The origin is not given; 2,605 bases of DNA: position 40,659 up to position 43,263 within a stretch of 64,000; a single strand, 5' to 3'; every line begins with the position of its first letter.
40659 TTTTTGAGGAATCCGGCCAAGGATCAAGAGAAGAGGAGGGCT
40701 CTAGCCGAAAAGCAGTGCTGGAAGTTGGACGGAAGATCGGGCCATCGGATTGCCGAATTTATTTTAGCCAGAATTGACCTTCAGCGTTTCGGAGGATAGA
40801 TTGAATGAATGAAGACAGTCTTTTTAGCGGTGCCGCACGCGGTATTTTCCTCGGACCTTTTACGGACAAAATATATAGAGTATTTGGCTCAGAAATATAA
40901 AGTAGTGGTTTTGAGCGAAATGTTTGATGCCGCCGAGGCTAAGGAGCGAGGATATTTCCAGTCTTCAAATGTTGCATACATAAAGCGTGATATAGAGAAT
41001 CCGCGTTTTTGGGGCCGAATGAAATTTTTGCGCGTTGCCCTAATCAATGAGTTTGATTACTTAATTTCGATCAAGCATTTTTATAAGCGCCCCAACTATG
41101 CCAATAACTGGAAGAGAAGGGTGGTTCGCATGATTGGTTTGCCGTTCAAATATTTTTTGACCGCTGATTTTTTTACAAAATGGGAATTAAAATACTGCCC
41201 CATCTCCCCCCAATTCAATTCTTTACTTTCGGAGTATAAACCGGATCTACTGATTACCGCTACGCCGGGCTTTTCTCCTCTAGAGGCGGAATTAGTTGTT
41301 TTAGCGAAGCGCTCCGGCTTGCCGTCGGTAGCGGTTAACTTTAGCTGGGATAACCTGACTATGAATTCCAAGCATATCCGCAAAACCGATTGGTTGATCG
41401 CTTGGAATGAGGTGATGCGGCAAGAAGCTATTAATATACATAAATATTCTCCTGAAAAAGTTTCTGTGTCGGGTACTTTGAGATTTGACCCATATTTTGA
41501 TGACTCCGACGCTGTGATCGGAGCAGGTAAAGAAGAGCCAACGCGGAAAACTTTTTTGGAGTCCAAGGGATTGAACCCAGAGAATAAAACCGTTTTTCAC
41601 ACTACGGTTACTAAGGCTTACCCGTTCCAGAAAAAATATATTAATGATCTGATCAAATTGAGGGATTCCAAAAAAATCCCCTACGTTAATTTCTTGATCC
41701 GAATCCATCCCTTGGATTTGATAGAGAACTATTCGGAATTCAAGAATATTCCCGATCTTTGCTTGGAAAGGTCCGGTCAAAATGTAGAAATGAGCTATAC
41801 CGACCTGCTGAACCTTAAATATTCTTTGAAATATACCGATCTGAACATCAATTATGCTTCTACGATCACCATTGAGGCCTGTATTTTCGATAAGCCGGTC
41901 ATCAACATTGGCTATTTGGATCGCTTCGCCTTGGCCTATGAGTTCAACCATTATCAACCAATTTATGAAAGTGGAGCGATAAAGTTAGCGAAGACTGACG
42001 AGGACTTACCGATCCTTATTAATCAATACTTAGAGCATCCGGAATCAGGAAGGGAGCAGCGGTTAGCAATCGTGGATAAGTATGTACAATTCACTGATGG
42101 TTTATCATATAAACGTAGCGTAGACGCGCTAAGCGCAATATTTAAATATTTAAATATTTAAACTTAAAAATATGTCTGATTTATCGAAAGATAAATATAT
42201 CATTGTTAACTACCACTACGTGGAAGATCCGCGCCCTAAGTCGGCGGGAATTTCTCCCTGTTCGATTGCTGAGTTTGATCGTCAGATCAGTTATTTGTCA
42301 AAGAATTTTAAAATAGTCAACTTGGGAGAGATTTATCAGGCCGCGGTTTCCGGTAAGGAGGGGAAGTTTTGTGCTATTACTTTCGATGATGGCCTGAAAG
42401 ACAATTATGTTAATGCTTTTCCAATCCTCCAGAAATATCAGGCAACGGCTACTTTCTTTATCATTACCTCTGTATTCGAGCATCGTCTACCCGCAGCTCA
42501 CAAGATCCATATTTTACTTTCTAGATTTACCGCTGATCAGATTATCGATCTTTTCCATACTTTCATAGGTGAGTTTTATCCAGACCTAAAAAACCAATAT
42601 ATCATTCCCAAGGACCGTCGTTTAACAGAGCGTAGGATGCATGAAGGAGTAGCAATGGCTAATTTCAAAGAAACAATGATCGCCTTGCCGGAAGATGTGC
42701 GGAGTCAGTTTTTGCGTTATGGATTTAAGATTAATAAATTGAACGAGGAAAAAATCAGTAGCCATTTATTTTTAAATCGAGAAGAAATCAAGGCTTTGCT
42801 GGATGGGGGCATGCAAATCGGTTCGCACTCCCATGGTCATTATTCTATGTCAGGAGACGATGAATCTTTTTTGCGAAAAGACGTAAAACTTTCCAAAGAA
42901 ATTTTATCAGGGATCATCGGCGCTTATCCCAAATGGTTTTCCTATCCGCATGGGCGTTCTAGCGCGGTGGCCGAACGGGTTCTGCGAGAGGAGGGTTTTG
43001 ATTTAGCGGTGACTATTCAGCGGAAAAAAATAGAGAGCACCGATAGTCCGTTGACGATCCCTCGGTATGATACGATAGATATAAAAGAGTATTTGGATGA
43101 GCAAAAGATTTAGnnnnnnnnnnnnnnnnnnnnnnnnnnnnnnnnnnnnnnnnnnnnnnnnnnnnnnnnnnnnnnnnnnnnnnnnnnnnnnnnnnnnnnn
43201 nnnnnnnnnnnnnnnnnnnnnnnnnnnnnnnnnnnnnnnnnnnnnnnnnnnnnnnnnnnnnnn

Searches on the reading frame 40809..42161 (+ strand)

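Call 18: search_protein_families(library=pfam, proteins=[window:40809-42161:+], max_evalue=0.001)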
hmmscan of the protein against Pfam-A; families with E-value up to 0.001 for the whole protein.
window:40809-42161:+ (450 aa): 1 family
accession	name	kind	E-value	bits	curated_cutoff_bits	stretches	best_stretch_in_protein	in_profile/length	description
PF04464.20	Glyphos_transf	-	0.00017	21.1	22.1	1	186-440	128-364/367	CDP-Glycerol:Poly(glycerophosphate) glycerophosphotransferase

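Call 58: search_protein_families(library=ncbifam, proteins=[window:40809-42161:+], max_evalue=0.00001)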
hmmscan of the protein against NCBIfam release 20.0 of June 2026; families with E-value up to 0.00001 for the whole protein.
window:40809-42161:+ (450 aa): 2 families
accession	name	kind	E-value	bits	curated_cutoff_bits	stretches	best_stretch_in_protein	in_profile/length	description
NF046086.1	BFO_1060_trans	domain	1.3e-22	80.5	200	2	288-445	216-364/365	BFO_1060 family glycosyltransferase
TIGR04396.2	surf_polysacc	subfamily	1.6e-07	30.8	125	0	265-446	194-364/427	surface carbohydrate biosynthesis protein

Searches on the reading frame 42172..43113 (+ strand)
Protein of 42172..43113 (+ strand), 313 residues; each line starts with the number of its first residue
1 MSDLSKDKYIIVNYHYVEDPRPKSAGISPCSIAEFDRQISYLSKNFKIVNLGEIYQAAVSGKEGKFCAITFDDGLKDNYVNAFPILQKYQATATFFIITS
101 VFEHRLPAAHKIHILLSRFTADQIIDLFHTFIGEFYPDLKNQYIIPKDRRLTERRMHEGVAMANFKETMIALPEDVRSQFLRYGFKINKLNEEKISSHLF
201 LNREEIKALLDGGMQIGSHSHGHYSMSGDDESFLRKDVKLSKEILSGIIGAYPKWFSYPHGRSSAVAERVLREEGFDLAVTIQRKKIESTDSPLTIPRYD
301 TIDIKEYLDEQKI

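Call 18: search_protein_families(library=pfam, proteins=[window:42172-43113:+], max_evalue=0.001)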
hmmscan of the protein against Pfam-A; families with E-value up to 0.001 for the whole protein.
window:42172-43113:+ (313 aa): 1 family
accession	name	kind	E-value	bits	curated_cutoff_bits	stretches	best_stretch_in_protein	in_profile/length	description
PF01522.26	Polysacc_deac_1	-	1.2e-22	80.6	23.1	2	197-277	46-122/124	Polysaccharide deacetylase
